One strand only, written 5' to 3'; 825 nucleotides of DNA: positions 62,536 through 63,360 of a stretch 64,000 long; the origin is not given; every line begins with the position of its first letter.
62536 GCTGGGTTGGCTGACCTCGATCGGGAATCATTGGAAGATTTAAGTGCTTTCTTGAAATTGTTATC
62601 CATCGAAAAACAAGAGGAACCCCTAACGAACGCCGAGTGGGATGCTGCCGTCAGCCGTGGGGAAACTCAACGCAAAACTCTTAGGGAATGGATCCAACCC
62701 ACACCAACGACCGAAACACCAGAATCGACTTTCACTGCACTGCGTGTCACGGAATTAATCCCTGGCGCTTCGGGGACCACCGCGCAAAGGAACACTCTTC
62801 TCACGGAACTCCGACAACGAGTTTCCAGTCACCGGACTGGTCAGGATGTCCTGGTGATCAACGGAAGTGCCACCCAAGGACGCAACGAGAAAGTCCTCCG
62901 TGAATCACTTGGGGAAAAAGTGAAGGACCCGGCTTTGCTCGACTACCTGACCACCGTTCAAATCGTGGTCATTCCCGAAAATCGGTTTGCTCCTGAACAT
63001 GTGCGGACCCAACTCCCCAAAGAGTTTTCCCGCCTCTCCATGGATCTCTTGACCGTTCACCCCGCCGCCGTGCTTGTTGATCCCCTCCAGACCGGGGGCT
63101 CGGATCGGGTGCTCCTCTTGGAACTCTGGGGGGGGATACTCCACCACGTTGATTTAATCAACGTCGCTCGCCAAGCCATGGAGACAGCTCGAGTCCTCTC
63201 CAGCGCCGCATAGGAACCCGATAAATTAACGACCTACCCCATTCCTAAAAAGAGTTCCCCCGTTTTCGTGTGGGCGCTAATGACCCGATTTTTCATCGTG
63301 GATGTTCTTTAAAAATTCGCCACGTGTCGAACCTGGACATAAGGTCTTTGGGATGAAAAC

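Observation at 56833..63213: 2126-aa orphan multi-domain envelope protein: LysM-like module, Tiki/TraB-like His motifs and three separated TM clusters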

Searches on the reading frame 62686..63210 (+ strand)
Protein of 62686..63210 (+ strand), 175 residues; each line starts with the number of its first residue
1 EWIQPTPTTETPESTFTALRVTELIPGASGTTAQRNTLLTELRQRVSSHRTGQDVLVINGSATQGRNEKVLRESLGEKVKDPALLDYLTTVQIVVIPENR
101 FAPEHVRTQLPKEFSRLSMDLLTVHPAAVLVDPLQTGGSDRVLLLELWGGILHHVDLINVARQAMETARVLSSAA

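Call 113: search_solved_structures(query=A7, max_evalue=10, show_alignments=1)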
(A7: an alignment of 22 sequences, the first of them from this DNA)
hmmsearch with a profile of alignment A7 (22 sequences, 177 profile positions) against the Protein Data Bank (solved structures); distinct sequences matched with E-value up to 10: 13.
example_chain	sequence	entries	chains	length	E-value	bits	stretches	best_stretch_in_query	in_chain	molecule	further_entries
1rp3_A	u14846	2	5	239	0.2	14.8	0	21-94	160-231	RNA polymerase sigma factor SIGMA-28 (FliA) | RNA polymerase sigma factor FliA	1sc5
1go4_E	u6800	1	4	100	0.45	13.7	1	11-66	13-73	Mitotic spindle assembly checkpoint protein MAD1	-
1kim_A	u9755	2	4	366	0.73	13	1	12-48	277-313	THYMIDINE KINASE | PROTEIN (THYMIDINE KINASE)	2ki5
3zii_A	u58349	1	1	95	0.75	13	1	87-141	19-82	CELL DIVISION PROTEIN SEPF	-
1p7c_A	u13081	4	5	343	0.78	12.9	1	12-48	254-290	Thymidine kinase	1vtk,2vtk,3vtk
1qhi_A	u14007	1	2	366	0.78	12.9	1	12-48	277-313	PROTEIN (THYMIDINE KINASE)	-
1ki6_A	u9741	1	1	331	0.81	12.8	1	12-48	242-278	THYMIDINE KINASE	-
1e2h_A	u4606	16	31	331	0.83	12.8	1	12-48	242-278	THYMIDINE KINASE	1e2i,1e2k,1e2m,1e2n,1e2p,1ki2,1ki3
1of1_A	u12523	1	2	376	0.83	12.8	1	12-48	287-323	THYMIDINE KINASE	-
1e2j_A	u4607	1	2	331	0.84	12.8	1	12-48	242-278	THYMIDINE KINASE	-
3f0t_A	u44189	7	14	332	0.84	12.8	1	12-48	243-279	Thymidine kinase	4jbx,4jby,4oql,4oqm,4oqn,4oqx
1e2l_A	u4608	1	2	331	0.84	12.8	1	12-48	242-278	THYMIDINE KINASE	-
7prp_DDD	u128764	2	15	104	0.93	12.6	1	79-117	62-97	Heat-labile enterotoxin IIA, B chain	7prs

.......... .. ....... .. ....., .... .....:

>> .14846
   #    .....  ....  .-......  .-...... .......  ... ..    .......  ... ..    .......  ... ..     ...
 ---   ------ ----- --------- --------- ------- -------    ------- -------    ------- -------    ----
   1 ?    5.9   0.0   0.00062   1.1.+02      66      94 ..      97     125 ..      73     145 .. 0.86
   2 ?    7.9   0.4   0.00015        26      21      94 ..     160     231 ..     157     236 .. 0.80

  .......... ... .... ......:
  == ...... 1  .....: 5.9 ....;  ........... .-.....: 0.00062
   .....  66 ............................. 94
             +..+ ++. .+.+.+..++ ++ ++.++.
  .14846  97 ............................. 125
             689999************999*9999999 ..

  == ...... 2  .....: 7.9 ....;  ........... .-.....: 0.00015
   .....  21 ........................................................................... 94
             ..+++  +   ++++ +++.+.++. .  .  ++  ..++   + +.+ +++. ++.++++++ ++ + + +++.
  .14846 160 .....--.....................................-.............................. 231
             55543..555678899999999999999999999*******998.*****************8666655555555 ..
